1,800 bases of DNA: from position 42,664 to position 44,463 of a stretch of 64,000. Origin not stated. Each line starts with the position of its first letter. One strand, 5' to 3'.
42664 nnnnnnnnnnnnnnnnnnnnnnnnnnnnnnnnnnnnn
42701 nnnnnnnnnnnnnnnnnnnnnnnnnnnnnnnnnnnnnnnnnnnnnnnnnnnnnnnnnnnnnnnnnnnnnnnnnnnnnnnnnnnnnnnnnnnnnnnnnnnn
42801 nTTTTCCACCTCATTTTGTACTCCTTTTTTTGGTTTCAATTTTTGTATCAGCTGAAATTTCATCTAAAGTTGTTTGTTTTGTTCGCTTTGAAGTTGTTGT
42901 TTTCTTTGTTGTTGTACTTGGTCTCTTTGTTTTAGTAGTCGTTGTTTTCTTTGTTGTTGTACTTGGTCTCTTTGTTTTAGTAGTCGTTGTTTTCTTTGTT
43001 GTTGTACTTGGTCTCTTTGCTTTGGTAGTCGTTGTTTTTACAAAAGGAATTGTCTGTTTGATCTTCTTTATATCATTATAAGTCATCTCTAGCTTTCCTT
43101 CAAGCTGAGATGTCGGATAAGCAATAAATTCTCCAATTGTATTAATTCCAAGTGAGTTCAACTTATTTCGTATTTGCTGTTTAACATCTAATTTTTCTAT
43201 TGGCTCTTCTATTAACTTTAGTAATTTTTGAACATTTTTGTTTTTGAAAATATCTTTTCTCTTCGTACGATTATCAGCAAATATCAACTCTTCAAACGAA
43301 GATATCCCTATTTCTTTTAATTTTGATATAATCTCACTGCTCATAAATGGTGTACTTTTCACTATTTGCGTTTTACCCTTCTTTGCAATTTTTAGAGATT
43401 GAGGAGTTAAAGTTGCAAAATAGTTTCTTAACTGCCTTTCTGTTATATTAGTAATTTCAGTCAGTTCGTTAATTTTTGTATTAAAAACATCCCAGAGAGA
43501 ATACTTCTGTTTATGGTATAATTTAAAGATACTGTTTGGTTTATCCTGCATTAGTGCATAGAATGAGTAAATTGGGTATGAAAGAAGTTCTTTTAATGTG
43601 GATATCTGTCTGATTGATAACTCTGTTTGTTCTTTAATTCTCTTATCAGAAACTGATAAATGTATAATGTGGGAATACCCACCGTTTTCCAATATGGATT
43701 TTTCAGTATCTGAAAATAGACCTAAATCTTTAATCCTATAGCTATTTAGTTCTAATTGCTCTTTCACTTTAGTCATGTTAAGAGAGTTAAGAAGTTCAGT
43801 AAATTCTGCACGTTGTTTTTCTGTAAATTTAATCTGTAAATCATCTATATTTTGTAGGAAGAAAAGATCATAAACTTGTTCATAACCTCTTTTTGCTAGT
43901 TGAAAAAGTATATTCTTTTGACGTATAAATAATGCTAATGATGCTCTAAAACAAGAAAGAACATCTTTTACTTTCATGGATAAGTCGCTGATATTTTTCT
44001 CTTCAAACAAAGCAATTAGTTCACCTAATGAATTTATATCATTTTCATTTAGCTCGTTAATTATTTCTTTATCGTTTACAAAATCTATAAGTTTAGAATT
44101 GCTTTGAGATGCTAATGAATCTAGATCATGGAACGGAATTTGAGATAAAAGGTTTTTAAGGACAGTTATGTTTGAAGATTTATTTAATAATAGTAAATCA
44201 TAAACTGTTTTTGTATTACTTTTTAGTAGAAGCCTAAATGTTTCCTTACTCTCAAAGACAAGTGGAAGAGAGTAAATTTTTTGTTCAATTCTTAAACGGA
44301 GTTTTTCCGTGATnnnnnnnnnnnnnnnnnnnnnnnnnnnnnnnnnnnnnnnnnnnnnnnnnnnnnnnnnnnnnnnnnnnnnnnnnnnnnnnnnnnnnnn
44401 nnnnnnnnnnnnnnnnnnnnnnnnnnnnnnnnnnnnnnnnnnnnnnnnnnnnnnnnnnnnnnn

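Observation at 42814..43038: Lys/Thr-rich basic C-terminal tail of the giant Top6B encoded by three 45-bp direct repeats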

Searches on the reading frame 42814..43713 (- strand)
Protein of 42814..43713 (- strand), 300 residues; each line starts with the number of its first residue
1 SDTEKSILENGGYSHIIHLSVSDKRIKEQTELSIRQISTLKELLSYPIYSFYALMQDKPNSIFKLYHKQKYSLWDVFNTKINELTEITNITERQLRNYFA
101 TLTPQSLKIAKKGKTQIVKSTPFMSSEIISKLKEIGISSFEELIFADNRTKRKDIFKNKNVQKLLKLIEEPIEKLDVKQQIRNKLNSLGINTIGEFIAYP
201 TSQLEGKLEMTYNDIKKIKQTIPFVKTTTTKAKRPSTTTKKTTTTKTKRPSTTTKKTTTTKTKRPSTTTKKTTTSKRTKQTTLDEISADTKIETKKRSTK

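Call 38: predict_structure(alignment_id=A1)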
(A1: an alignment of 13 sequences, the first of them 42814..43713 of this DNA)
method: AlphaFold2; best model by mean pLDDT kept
length: 300 residues; sequences in the alignment: 13
mean_pLDDT: 74.1   pTM: 0.63
mean pLDDT of the five models: 74.1, 74.0, 72.3, 72.3, 72.1
residues with pLDDT >= 90: 146; 70-90: 59; 50-70: 5; < 50: 90
segments of 3 or more residues with pLDDT < 50: 2-18, 228-300
pLDDT, mean of each block of 10 residues (from residue 1): 44 45 73 84 91 91 94 91 93 92 89 89 92 95 94 94 94 93 93 93 90 92 69 40 32 34 31 34 38 39
secondary structure, 60 per line:
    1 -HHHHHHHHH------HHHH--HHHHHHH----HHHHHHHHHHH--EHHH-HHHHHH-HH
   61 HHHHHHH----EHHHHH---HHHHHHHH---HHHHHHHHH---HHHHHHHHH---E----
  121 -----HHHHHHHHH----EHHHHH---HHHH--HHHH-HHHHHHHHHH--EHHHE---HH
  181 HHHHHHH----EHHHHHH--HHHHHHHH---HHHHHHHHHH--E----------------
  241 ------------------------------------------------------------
elements in order: H2-10 H17-20 H23-29 H34-44 H52-57 H59-67 H73-77 H81-88 H92-100 H104-112 H126-134 H140-144 H148-151 H154-157 H159-168 H179-187 H193-198 H201-208 H212-221

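Call 42: fold_search(model_id=the predicted structure, library=pdb)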
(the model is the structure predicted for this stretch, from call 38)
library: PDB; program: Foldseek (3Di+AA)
matches with E <= 10: 130; with E <= 0.001: 0
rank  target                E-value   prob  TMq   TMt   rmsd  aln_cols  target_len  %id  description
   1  9q2a_B                3.7e-01  1.00  0.18  0.16   1.4        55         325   13  BCDX2-CX3-RAD51-RAD51-ssDNA supercomplex (released 2026-03-04)
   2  9q2a_A                5.1e-01  0.98  0.17  0.15   2.1        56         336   20  BCDX2-CX3-RAD51-RAD51-ssDNA supercomplex (released 2026-03-04)
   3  9q2a_G                5.1e-01  0.54  0.17  0.17  14.2       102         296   19  BCDX2-CX3-RAD51-RAD51-ssDNA supercomplex (released 2026-03-04)
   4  9dvt_A                7.8e-01  0.94  0.16  0.67   2.4        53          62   17  Cryo-EM structure of RpaA bound to PkaiBC DNA and the CTD of the alpha subunit of RNAP from the cyanobacterium Synecho (released 2025-10-15)
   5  9zzr_C                8.2e-01  0.95  0.17  0.15   2.2        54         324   20  Cryo-EM Structure of a RAD51 filament bound by ssDNA and the XRCC3-RAD51C-RAD51D-XRCC2 paralog complex (released 2026-04-01)
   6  8gj9_B                9.1e-01  0.94  0.17  0.66   2.2        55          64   18  RAD51C N-terminal domain (released 2023-08-16)
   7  9qn8_G                1.2e+00  0.11  0.17  0.16  15.3       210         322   16  RAD51 filament in complex with calcium and ATP bound by the RAD51AP1 C-terminus (released 2025-12-03)
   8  9dvu_A                1.3e+00  0.41  0.16  0.17  19.2       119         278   13  CryoEM structure of RpaA bound to PkaiBC DNA and Syn7942 RNAP-SigA holoenzyme (released 2025-10-15)
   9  8gj9_A                1.3e+00  0.89  0.17  0.67   2.2        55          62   18  RAD51C N-terminal domain (released 2023-08-16)
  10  8y5l_NA               1.3e+00  0.15  0.14  0.09  14.9       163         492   12  E.coli transcription translation coupling complex in TTC-B state 1 (subclass1) containing mRNA with 30-mer spacer, Nu (released 2025-08-13)
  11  5nwl_B                1.3e+00  0.10  0.16  0.16  15.8       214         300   13  Crystal structure of a human RAD51-ATP filament. (released 2018-03-07)
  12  9q23_C                1.4e+00  0.87  0.16  0.15   2.2        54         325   20  DX2-CX3-RAD51 structure in the intermediate state (released 2026-03-04)
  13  6kip_B                1.4e+00  0.11  0.18  0.20  19.4       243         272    9  Crystal structure of PTPRD phosphatase domain in complex with Liprin-alpha3 tandem SAM domains (released 2020-02-12)
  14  8gbj_C                1.5e+00  0.85  0.16  0.16   2.2        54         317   20  Cryo-EM structure of a human BCDX2/ssDNA complex (released 2023-06-21)
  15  8wa1_a                1.6e+00  0.23  0.17  0.17  16.2       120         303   21  The cryo-EM structure of the Nicotiana tabacum PEP-PAP-TEC2 (released 2024-03-13)
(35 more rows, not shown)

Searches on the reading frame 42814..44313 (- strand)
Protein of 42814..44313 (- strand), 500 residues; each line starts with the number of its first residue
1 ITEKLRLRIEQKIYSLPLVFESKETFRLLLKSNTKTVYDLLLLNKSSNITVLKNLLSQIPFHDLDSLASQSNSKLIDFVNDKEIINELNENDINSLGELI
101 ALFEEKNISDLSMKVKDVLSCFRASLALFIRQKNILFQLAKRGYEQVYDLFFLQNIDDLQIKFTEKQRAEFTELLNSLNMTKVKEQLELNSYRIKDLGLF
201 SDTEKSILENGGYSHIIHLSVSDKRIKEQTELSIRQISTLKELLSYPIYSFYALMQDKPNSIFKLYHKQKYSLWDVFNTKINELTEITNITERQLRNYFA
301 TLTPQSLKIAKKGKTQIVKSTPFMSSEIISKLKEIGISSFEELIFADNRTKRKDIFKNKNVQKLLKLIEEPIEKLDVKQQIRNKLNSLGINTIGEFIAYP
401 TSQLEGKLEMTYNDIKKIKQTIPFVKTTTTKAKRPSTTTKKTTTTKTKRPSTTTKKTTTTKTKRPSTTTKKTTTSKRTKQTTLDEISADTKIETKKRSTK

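Call 48: find_related_loci(query=window:42814-44313:-, collection=genome_contigs, flank=3000)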
Query window:42814-44313:- (500 aa) in genome_contigs; peptide patterns used: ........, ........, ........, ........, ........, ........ (x = any residue, [..] = any of these).
215 stretches matched a pattern; 1 encode a relative of the query (tblastn E <= 1e-3); 1 distinct loci.
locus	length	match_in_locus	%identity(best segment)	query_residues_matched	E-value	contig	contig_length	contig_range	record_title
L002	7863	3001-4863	92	1-500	0e+0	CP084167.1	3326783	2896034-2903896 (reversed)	MAG: Candidatus Heimdallarchaeum endolithica isolate PR6 chromosome, complete genome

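Call 62: find_related_loci(query=window:42814-44313:-, collection=metagenome_contigs, flank=1500)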
Query window:42814-44313:- (500 aa) in metagenome_contigs; peptide patterns used: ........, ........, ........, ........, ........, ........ (x = any residue, [..] = any of these).
485 stretches matched a pattern, but none encodes a relative of the query by tblastn (E <= 1e-3).
